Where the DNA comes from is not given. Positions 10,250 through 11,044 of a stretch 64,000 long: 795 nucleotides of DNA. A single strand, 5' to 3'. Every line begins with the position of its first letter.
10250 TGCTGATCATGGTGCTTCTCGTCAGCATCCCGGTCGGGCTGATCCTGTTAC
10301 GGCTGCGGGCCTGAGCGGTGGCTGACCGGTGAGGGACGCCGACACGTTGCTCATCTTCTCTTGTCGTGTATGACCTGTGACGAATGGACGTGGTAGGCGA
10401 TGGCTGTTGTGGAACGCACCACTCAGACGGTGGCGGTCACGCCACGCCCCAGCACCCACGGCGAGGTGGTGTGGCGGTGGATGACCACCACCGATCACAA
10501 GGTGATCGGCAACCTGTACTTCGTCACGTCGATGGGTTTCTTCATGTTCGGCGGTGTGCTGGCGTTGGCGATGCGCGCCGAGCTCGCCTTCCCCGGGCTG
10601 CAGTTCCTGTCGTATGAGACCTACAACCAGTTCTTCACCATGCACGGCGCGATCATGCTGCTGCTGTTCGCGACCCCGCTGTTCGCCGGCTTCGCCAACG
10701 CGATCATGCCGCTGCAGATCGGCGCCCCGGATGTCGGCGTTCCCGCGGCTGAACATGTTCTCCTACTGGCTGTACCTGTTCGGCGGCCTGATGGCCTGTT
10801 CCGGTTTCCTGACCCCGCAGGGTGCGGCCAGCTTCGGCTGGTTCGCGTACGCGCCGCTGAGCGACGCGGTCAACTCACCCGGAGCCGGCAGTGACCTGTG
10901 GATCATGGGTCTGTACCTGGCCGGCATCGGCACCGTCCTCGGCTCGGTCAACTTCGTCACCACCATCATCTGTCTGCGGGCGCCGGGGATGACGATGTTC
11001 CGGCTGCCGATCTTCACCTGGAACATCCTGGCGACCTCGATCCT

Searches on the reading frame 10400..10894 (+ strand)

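Call 85: search_protein_families(library=pfam, proteins=[window:10400-10894:+], max_evalue=0.001)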
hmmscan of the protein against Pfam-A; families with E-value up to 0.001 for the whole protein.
window:10400-10894:+ (164 aa): 1 family
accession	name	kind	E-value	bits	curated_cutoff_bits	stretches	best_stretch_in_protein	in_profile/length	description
PF00115.25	COX1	-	3e-21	76.3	34.8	1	36-122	2-86/436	Cytochrome C and Quinol oxidase polypeptide I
